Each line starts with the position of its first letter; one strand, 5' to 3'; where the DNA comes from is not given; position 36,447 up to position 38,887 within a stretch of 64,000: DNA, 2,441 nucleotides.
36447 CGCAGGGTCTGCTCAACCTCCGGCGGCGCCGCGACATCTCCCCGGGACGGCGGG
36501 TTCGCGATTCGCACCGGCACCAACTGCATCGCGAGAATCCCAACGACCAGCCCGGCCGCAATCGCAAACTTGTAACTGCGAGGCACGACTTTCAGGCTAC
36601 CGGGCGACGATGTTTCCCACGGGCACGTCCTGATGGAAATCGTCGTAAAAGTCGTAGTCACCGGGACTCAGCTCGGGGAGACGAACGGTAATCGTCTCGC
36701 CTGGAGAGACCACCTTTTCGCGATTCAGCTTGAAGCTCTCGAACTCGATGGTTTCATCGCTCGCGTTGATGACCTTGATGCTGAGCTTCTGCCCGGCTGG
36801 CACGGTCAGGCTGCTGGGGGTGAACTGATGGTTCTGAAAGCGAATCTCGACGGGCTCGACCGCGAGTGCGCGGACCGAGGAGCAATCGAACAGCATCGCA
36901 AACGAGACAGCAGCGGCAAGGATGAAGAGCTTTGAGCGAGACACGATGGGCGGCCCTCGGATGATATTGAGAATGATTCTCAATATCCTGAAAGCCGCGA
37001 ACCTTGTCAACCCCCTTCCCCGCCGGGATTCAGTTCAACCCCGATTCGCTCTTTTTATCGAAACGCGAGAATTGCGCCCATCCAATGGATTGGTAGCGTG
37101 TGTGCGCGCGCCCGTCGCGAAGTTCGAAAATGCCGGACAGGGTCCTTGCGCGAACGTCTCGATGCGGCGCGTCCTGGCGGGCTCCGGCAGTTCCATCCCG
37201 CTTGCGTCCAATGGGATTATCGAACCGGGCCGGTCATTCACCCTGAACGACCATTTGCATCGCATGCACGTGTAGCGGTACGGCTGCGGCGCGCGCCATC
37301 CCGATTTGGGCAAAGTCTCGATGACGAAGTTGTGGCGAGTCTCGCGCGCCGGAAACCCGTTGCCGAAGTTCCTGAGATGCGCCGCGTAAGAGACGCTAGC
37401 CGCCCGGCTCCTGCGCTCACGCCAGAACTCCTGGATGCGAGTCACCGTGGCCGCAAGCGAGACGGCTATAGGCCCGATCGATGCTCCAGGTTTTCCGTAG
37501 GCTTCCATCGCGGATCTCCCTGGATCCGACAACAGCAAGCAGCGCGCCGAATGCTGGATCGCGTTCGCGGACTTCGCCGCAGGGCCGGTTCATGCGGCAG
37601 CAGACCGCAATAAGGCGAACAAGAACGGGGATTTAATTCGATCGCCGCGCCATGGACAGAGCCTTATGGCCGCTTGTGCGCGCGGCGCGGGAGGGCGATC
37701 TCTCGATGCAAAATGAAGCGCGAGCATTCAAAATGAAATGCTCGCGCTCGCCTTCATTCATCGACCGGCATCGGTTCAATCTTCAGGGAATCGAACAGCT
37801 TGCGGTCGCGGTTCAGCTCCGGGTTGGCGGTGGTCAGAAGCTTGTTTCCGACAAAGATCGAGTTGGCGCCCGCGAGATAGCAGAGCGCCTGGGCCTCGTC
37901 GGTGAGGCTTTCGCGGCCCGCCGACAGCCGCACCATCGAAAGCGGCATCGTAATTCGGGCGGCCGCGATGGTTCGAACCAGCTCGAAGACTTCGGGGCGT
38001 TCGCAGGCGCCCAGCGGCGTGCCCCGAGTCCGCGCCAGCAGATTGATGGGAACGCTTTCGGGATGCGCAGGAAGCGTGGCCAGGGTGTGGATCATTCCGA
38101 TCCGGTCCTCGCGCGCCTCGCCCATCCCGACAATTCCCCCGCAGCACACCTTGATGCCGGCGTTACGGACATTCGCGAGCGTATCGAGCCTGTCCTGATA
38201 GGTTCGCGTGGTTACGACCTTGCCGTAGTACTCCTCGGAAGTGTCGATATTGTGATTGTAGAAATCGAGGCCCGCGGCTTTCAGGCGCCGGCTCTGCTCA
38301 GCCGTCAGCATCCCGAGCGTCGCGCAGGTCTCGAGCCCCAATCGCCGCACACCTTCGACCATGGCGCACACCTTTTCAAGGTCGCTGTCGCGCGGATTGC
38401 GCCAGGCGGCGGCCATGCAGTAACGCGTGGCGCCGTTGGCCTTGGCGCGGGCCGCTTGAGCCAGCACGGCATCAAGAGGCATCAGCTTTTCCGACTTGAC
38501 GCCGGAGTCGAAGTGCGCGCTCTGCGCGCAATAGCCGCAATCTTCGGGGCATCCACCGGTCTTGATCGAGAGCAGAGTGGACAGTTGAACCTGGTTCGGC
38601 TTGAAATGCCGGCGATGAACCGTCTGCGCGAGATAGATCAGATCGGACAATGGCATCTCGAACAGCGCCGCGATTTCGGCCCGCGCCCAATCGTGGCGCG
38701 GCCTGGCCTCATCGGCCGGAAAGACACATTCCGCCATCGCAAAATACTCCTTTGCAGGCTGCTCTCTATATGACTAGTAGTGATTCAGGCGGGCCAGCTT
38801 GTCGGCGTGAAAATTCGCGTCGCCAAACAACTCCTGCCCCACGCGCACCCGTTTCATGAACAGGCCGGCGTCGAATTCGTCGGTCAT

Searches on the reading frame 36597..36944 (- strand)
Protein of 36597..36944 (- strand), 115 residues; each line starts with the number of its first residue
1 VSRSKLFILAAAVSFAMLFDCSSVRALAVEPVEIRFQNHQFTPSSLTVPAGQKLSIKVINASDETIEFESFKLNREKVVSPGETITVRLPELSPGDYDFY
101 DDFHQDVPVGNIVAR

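Call 8: search_protein_families(library=pfam, proteins=[window:36597-36944:-], max_evalue=0.01)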
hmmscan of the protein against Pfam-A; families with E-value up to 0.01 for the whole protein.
window:36597-36944:- (115 aa): 1 family
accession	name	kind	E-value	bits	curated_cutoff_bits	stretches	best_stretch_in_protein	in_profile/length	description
PF13473.12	Cupredoxin_1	-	3.5e-27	94.9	27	1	12-114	3-104/104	Cupredoxin-like domain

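Call 9: search_protein_families(library=ncbifam, proteins=[window:36597-36944:-], max_evalue=0.01)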
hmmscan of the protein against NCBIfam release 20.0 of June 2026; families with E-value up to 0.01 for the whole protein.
window:36597-36944:- (115 aa): 4 families
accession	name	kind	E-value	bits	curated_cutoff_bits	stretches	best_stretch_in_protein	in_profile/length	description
NF007697.0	PRK10378.1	subfamily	2.6e-05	23.5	297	1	12-99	11-101/375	iron uptake system protein EfeO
NF041757.1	EfeO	equivalog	8.2e-05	21.8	270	1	25-100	12-90/359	iron uptake system protein EfeO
TIGR02656.1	cyanin_plasto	equivalog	0.0011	19.3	87.85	0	69-107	53-90/99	plastocyanin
TIGR04246.1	nitrous_NosZ_Gp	equivalog_domain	0.0023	16.3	625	1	39-100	494-558/578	Sec-dependent nitrous-oxide reductase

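Call 10: find_homologous_proteins(query=window:36597-36944:-, max_evalue=0.00001)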
Query window:36597-36944:- (115 aa): 739 proteins with E <= 0.00001 among 753 candidates; the best 120 are listed.
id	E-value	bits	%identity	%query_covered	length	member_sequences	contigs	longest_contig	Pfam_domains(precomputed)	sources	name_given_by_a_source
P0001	2.0e-67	242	99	100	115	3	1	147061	PF13473.13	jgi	-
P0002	1.4e-53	197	82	96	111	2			PF13473.13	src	-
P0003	9.2e-43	163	68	100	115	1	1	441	PF13473.13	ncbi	-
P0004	1.0e-40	156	68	100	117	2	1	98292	PF13473.13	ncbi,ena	-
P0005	1.4e-40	156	70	91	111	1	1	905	PF13473.13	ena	-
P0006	3.8e-40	154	65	100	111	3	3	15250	PF13473.13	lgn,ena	-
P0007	4.1e-40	154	64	100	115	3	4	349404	PF13473.13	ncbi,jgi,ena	jgi:hypothetical protein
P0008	4.9e-40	154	69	97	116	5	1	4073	PF13473.13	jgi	jgi:plastocyanin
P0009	5.5e-40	154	73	86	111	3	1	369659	PF13473.13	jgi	-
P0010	5.6e-40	154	78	78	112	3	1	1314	PF13473.13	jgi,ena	jgi:plastocyanin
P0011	6.4e-40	154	66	100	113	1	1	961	PF13473.13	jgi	jgi:hypothetical protein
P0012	7.3e-40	153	67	97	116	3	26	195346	PF13473.13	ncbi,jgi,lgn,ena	ncbi:MAG: cupredoxin domain-containing protein [Candidatus Binataceae bacterium]|jgi:plastocyanin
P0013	9.7e-40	153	66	96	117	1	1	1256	PF13473.13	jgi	jgi:hypothetical protein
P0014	1.3e-39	153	68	96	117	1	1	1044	PF13473.13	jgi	jgi:hypothetical protein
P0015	1.6e-39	152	70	96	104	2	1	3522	PF13473.13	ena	-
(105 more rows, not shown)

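Call 13: find_related_loci(query=A1, collection=genome_contigs, flank=4000)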
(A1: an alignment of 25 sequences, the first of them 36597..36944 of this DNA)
Query A1 (115 aa) in genome_contigs; peptide patterns used: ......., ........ (x = any residue, [..] = any of these).
235 stretches matched a pattern; 84 encode a relative of the query (tblastn E <= 1e-3); the best 80 are kept; 80 distinct loci.
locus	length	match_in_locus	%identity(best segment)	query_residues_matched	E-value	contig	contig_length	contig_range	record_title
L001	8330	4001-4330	67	4-115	2e-46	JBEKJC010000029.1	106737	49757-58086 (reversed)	MAG: Candidatus Binataceae bacterium isolate SPRUCE 314 SPRUCE_314_29, whole genome shotgun sequence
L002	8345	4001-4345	65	1-115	3e-46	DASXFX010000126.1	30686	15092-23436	MAG TPA_asm: Candidatus Binataceae bacterium isolate SMAG_U5149 k141_859961, whole genome shotgun sequence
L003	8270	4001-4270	79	26-115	1e-45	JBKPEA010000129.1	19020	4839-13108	MAG: Thermodesulfobacteriota bacterium isolate GB_EKS_MAG_00010 GB_EKS_000000906817, whole genome shotgun sequence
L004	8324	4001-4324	66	6-115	6e-45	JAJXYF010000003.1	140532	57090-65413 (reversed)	MAG: Deltaproteobacteria bacterium isolate BP6.bin67 NODE_150_length_140532_cov_4.837584, whole genome shotgun sequence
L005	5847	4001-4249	78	33-115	3e-44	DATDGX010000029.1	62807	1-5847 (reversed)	MAG TPA_asm: Candidatus Binataceae bacterium isolate SMAG_U263 k141_54350, whole genome shotgun sequence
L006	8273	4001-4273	76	25-115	2e-43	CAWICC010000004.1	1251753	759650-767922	MAG: uncultured delta proteobacterium isolate MFD09495.bin.2.82 genome assembly, contig: contig_2008, whole genome shotg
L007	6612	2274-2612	63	1-115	2e-43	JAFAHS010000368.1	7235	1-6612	MAG: Deltaproteobacteria bacterium isolate CP_BE_BS_27 BE_BS_k147_9273911, whole genome shotgun sequence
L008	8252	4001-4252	77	32-115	2e-42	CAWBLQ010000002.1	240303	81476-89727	MAG: Candidatus Binataceae bacterium isolate MFD02248.bin.1.59 genome assembly, contig: contig_19094, whole genome shotg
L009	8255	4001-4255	72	31-115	2e-42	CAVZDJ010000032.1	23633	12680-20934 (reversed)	MAG: uncultured delta proteobacterium isolate MFD09222.bin.3.24 genome assembly, contig: contig_200827, whole genome sho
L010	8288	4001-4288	73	22-115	6e-42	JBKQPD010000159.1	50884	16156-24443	MAG: Candidatus Binataceae bacterium isolate LAWAr2D2E2F__bin_98 LAWAr2D2E2F_000000173364, whole genome shotgun sequence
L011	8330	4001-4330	62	5-115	4e-42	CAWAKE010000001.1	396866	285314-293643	MAG: uncultured delta proteobacterium isolate MFD02416.bin.1.126 genome assembly, contig: contig_25862, whole genome sho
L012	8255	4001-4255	74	31-115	2e-41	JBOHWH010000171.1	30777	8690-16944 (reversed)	MAG: Candidatus Binataceae bacterium isolate TC-B4_metawrap_bin.9 k127_94502, whole genome shotgun sequence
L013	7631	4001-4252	74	32-115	1e-41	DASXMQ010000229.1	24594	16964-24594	MAG TPA_asm: Candidatus Binataceae bacterium isolate SMAG_U5332 k141_80499, whole genome shotgun sequence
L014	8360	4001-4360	54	1-115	3e-41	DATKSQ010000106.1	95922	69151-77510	MAG TPA_asm: Candidatus Binataceae bacterium isolate SMAG_U14058 k141_1418165, whole genome shotgun sequence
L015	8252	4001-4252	75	32-115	4e-41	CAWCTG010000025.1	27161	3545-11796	MAG: Candidatus Binataceae bacterium isolate MFD03399.bin.1.12 genome assembly, contig: contig_39963, whole genome shotg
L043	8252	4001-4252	70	32-115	5e-39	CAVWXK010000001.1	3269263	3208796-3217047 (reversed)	MAG: uncultured proteobacterium isolate MFD03726.bin.2.8 genome assembly, contig: contig_15707, whole genome shotgun seq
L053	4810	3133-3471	56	3-115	1e-37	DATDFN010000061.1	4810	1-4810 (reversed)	MAG TPA_asm: Candidatus Binatia bacterium isolate SMAG_U227 k141_874273, whole genome shotgun sequence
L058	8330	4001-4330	53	8-115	5e-37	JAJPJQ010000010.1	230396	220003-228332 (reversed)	MAG: Proteobacteria bacterium isolate Centralia_MAG_52 k107_1107930, whole genome shotgun sequence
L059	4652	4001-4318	53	13-115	1e-36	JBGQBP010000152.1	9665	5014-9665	MAG: Candidatus Binatia bacterium isolate OBJ2_061818_110_61 k141_62111_length_9665_cov_43.5498, whole genome shotgun se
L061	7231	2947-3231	58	21-115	5e-36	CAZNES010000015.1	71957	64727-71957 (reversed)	MAG TPA_asm: uncultured Syntrophobacteraceae bacterium isolate SRP119689_co1_315 genome assembly, contig: NODE_394_lengt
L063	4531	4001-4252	63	32-115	1e-35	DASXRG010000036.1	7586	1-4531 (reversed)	MAG TPA_asm: Candidatus Binatia bacterium isolate SMAG_U4633 k141_971158, whole genome shotgun sequence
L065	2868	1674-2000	55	9-115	9e-36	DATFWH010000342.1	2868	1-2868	MAG TPA_asm: Candidatus Binatia bacterium isolate SMAG_U9485 k141_956468, whole genome shotgun sequence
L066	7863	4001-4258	66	30-115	3e-35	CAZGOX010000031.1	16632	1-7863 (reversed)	MAG TPA_asm: uncultured Opitutaceae bacterium isolate binchicken_co54_35 genome assembly, contig: NODE_6175_length_16632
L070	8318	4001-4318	52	13-115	7e-34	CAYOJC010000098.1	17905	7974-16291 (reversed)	MAG TPA_asm: uncultured Syntrophobacteraceae bacterium isolate SRP136066_co1_407 genome assembly, contig: NODE_3184_leng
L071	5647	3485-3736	61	32-115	9e-34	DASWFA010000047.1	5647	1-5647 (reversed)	MAG TPA_asm: Candidatus Binatia bacterium isolate SMAG_U2777 k141_1853160, whole genome shotgun sequence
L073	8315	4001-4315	52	12-115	4e-33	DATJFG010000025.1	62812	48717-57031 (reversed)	MAG TPA_asm: Verrucomicrobiia bacterium isolate SMAG_U15454 k141_6508448, whole genome shotgun sequence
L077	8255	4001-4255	66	31-115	3e-25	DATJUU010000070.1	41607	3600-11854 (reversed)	MAG TPA_asm: Opitutaceae bacterium isolate SMAG_U15054 k141_3814634, whole genome shotgun sequence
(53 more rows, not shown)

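Call 18: find_encoding_contigs(protein=P0001, flank=10000, max_places=3)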
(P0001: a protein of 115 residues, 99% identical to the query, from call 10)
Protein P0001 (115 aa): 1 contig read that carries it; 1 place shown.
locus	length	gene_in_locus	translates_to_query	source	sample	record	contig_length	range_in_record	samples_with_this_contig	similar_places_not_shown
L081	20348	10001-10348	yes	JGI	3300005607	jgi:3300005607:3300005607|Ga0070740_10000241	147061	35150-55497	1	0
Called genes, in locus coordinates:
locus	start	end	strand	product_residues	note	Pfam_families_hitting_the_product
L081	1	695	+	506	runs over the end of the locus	PF19289:PmbA_TldD_3rd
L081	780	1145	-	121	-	-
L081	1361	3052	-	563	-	PF02776:TPP_enzyme_N, PF00205:TPP_enzyme_M, PF02775:TPP_enzyme_C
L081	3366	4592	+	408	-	PF01103:Omp85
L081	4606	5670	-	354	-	PF00296:Bac_luciferase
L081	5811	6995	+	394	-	PF02771:Acyl-CoA_dh_N, PF02770:Acyl-CoA_dh_M, PF00441:Acyl-CoA_dh_1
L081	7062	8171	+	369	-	PF02771:Acyl-CoA_dh_N, PF02770:Acyl-CoA_dh_M, PF00441:Acyl-CoA_dh_1, PF08028:Acyl-CoA_dh_2 (weak)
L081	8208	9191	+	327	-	PF04055:Radical_SAM, PF06968:BATS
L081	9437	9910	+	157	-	-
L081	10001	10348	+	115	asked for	PF13473:Cupredoxin_1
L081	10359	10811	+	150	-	PF14376:Haem_bd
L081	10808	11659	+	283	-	-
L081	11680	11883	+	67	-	-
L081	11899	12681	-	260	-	-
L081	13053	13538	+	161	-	PF13428:TPR_14 (faint), PF13424:TPR_12 (faint), PF13174:TPR_6 (faint), PF13414:TPR_11 (faint), PF00515:TPR_1, PF07719:TPR_2 (weak), PF13181:TPR_8 (weak), PF13432:TPR_16 (weak), +3 more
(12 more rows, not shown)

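Call 29: search_solved_structures(query=window:36597-36944:-, max_evalue=1, show_alignments=1)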
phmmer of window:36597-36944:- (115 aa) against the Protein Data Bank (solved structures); distinct sequences matched with E-value up to 1: 20.
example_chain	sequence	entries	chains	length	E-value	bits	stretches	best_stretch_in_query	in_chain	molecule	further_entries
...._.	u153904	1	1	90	5.5e-13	52.4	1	33-106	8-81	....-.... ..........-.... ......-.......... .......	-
4hcf_A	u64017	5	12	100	0.023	18.3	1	29-104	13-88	Cupredoxin 1 | Cytochrome B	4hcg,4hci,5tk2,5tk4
4dp0_X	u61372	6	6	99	0.066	16.8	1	40-112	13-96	Plastocyanin B, chloroplastic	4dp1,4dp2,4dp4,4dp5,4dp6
9pcy_A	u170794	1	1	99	0.075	16.6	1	41-108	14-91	PLASTOCYANIN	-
1pla_A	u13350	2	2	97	0.088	16.4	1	41-105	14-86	PLASTOCYANIN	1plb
6ptt_A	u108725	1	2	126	0.1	16.2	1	39-98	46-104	Cytochrome c oxidase subunit 2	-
6yez_P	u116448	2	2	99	0.19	15.3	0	41-108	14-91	Plastocyanin, chloroplastic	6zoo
2plt_A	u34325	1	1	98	0.2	15.3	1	72-113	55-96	PLASTOCYANIN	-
6pty_A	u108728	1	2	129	0.21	15.2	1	39-98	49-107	Cytochrome c oxidase subunit 2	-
7zqe_M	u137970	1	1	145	0.22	15.1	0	40-113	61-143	Plastocyanin, chloroplastic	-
5u7n_A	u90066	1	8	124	0.26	14.9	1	41-101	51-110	Cytochrome c oxidase subunit 2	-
1bxu_A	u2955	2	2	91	0.29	14.8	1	41-113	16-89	PLASTOCYANIN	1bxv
3eh3_B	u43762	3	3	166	0.35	14.5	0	41-99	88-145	Cytochrome c oxidase subunit 2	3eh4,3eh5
3s33_B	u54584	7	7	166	0.35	14.5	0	41-99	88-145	Cytochrome c oxidase subunit 2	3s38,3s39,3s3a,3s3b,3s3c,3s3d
2qpe_B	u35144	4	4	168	0.36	14.5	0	41-99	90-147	Cytochrome c oxidase subunit 2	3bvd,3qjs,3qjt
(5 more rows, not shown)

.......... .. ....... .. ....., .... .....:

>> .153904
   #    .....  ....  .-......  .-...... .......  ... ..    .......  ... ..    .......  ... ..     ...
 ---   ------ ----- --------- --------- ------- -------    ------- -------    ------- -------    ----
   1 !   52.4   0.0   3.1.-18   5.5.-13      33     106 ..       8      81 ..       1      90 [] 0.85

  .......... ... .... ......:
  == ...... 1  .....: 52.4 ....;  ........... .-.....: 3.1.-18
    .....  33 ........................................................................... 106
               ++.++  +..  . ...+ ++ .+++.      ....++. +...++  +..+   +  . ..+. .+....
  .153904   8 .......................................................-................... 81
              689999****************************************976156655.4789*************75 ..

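Call 50: search_protein_families(library=pfam, proteins=[L070:1747-3693:+, L058:1672-3702:+, L073:1686-3710:+, L043:3339-3815:+, L043:1595-2854:+, L070:5744-6529:+, L058:6143-7672:+, L066:2833-3687:+, L077:3082-3855:+], max_evalue=0.001)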
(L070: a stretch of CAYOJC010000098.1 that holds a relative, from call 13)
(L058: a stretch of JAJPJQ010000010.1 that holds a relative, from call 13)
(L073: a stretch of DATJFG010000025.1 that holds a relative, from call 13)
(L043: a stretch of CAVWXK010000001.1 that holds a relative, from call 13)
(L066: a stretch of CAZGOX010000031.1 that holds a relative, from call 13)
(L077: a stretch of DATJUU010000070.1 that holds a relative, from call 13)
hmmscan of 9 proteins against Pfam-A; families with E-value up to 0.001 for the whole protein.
L070:1747-3693:+ (648 aa): 3 families
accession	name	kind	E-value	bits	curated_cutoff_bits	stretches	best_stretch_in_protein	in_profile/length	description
PF03239.20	FTR1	-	8e-36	124.2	25.3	2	389-590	4-210/284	Iron permease FTR1 family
PF00034.26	Cytochrom_C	-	3e-13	51.3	21.3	1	126-212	2-89/90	Cytochrome c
PF13442.11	Cytochrome_CBB3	-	4.8e-09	36.8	27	1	125-209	3-68/68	Cytochrome C oxidase, cbb3-type, subunit III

L058:1672-3702:+ (676 aa): 3 families
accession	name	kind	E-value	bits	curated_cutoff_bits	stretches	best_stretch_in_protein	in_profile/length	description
PF03239.20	FTR1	-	7.6e-33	114.5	25.3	2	412-613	3-209/284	Iron permease FTR1 family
PF00034.26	Cytochrom_C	-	4.9e-12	47.4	21.3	1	150-236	2-89/90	Cytochrome c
PF13442.11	Cytochrome_CBB3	-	2e-09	38.1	27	1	149-233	3-68/68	Cytochrome C oxidase, cbb3-type, subunit III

L073:1686-3710:+ (674 aa): 3 families
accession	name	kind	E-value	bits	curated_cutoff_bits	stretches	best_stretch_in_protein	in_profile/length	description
PF03239.20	FTR1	-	1.5e-31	110.2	25.3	2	412-613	4-210/284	Iron permease FTR1 family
PF00034.26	Cytochrom_C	-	1.6e-12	49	21.3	1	150-233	2-86/90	Cytochrome c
PF13442.11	Cytochrome_CBB3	-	2.5e-10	41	27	1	149-233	3-68/68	Cytochrome C oxidase, cbb3-type, subunit III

L043:3339-3815:+ (158 aa): 1 family
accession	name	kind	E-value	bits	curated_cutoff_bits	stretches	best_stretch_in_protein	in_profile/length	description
PF00210.30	Ferritin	-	2.4e-35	122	24.5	1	8-143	1-141/142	Ferritin-like domain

L043:1595-2854:+ (419 aa): 0 families

L070:5744-6529:+ (261 aa): 1 family
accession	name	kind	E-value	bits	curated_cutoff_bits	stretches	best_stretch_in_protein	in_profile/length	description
PF13557.12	Phenol_MetA_deg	-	6.6e-22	79.2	22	1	33-258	7-242/242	Putative MetA-pathway of phenol degradation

L058:6143-7672:+ (509 aa): 0 families

L066:2833-3687:+ (284 aa): 1 family
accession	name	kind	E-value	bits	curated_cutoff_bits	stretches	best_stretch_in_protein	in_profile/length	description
PF02811.25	PHP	-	2e-15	57.9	26.4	1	17-205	2-164/164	PHP domain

L077:3082-3855:+ (257 aa): 0 families

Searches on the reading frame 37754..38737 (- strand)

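Call 8: search_protein_families(library=pfam, proteins=[window:37754-38737:-], max_evalue=0.01)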
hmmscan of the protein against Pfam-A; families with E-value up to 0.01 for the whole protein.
window:37754-38737:- (327 aa): 2 families
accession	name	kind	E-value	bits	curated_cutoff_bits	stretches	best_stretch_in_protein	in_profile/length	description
PF06968.18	BATS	-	5.3e-23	81.5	22.2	1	230-319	1-86/88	Biotin and Thiamin Synthesis associated domain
PF04055.27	Radical_SAM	-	8.6e-23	81.8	29.5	1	58-217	2-164/166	Radical SAM superfamily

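Call 9: search_protein_families(library=ncbifam, proteins=[window:37754-38737:-], max_evalue=0.01)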
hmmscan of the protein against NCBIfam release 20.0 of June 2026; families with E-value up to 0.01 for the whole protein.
window:37754-38737:- (327 aa): 19 families
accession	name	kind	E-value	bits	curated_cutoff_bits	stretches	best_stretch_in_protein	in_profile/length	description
TIGR00433.2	bioB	equivalog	1.9e-118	395.2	225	1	16-320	2-306/307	biotin synthase BioB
NF006308.0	PRK08508.1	equivalog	1.7e-56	191.5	377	1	49-317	3-269/279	biotin synthase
TIGR03910.1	pyrrolys_PylB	equivalog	5.6e-12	45.2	348.2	1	30-278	35-282/347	methylornithine synthase PylB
TIGR03957.1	rSAM_HmdB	equivalog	8.3e-11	41.6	320.9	1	32-293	20-277/317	5,10-methenyltetrahydromethanopterin hydrogenase cofactor biosynthesis protein HmdB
NF053743.1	LipS2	equivalog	5.2e-09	35.9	270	1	59-261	29-228/292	LipS2 family lipoyl synthase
NF053742.1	LipS1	equivalog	2.2e-07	30.7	230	1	55-271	9-219/268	LipS1 family lipoyl synthase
NF009544.0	PRK12928.1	subfamily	3.2e-07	29.9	210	1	149-220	162-235/300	lipoyl synthase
TIGR03550.1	F420_cofG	equivalog_domain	4.5e-07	29.3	213.35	1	175-268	143-239/322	7,8-didemethyl-8-hydroxy-5-deazariboflavin synthase CofG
TIGR03956.1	rSAM_HydE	equivalog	8.3e-07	28.5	254.6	1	32-294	30-289/340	[FeFe] hydrogenase H-cluster radical SAM maturase HydE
NF004019.1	PRK05481.1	subfamily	8.9e-07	28.5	203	1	147-221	140-216/286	lipoyl synthase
NF053790.1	LplA_LipA_fuse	exception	1.4e-06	27.2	800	1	153-221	478-546/606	bifunctional lipoate--protein ligase/lipoyl synthase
NF004884.0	PRK06245.1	equivalog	4.4e-06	25.8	209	1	60-267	22-245/340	7,8-didemethyl-8-hydroxy-5-deazariboflavin synthase subunit CofG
TIGR02351.2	thiH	equivalog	2.7e-05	23.4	380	1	30-277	52-300/364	2-iminoacetate synthase ThiH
TIGR00510.1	lipA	equivalog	3.6e-05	23.2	310.25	1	150-219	160-231/302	lipoyl synthase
TIGR03551.1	F420_cofH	equivalog_domain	6.5e-05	21.9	374.1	1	23-131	7-113/345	5-amino-6-(D-ribitylamino)uracil--L-tyrosine 4-hydroxyphenyl transferase CofH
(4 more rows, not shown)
